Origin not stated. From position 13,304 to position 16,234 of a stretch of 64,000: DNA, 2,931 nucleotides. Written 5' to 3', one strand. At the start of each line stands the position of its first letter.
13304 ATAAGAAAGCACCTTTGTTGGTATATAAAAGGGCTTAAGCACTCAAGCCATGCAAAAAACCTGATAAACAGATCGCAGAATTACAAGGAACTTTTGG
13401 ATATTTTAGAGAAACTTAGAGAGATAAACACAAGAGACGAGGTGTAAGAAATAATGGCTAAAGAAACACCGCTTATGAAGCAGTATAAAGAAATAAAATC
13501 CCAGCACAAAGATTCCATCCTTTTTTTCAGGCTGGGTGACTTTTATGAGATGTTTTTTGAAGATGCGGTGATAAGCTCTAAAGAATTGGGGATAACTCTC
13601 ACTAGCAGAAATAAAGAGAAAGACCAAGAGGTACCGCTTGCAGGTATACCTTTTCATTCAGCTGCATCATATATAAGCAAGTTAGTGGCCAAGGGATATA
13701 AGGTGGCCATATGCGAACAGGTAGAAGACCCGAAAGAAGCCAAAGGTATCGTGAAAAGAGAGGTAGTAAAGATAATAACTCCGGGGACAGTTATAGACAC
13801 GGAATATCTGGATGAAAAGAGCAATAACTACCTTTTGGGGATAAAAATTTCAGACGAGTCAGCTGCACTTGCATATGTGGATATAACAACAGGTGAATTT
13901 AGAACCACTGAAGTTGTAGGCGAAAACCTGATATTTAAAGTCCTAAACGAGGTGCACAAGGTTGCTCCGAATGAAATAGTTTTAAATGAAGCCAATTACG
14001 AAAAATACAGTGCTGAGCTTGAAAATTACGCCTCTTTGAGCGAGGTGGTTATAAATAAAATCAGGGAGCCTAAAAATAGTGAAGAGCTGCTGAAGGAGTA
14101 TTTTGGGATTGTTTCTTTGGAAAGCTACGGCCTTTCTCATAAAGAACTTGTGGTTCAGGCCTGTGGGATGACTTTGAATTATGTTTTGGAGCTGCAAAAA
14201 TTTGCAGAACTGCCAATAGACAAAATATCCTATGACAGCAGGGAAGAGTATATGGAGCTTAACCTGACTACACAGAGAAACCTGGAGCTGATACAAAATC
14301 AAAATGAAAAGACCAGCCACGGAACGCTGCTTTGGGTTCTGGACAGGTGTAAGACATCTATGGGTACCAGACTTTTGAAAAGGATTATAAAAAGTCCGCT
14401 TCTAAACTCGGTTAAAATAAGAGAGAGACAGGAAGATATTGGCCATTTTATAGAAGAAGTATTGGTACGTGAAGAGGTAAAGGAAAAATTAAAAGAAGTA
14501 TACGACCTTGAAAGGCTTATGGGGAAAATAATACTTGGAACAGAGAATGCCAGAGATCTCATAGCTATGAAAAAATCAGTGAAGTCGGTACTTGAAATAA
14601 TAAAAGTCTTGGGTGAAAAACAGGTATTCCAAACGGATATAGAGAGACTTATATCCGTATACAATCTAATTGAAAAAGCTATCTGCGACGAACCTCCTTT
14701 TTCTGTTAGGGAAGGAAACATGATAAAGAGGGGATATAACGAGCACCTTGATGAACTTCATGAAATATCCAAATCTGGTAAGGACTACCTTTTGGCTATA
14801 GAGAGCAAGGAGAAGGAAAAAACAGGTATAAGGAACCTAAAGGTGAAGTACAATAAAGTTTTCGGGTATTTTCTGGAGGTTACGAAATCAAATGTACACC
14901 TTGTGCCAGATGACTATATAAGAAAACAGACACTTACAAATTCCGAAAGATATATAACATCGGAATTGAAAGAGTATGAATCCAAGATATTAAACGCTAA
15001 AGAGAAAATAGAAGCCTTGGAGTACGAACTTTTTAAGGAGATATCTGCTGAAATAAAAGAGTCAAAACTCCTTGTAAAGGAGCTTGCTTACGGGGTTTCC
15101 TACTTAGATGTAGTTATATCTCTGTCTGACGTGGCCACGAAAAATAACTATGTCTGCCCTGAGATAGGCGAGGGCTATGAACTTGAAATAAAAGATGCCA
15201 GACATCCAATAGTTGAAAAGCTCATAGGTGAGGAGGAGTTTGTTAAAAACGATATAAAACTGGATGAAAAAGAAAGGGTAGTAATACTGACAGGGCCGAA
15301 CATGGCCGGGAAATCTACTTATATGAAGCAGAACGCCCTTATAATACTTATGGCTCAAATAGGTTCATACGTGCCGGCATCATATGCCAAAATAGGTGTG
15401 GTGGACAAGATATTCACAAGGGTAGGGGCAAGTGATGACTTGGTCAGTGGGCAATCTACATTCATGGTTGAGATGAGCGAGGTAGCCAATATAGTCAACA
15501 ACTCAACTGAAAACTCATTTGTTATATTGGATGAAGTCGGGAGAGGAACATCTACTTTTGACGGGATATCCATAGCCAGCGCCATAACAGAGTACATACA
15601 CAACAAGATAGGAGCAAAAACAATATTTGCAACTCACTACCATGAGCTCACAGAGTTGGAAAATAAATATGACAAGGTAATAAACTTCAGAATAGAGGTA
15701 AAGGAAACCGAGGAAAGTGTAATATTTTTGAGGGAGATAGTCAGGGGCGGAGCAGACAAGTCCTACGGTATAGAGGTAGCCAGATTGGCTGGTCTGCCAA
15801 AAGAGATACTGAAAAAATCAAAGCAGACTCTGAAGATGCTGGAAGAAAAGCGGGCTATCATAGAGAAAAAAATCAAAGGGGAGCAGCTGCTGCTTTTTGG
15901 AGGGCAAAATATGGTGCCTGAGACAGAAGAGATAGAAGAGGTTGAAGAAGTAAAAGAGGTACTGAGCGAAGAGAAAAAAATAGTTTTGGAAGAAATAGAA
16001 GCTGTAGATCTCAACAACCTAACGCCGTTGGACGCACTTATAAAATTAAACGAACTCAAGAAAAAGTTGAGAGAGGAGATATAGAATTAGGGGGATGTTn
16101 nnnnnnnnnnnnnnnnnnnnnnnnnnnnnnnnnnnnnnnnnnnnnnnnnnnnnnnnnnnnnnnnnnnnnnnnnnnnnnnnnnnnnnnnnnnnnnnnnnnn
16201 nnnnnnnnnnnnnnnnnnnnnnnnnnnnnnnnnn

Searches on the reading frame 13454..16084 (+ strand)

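Call 8: search_protein_families(library=pfam, proteins=[window:13454-16084:+])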
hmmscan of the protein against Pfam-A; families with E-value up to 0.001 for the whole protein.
window:13454-16084:+ (876 aa): 5 families
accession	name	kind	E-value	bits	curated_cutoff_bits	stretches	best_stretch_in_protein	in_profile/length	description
PF00488.27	MutS_V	-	7.9e-85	284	30.2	1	610-797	1-188/188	MutS domain V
PF01624.25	MutS_I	-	3.8e-48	162.8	20.6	1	5-116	1-112/113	MutS domain I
PF05192.23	MutS_III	-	8.6e-47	160.4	34.1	1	272-558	1-194/194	MutS domain III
PF05190.23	MutS_IV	-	6.4e-31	106.9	22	1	427-518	1-92/92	MutS family domain IV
PF05188.22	MutS_II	-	2e-16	61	25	1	125-253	1-129/133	MutS domain II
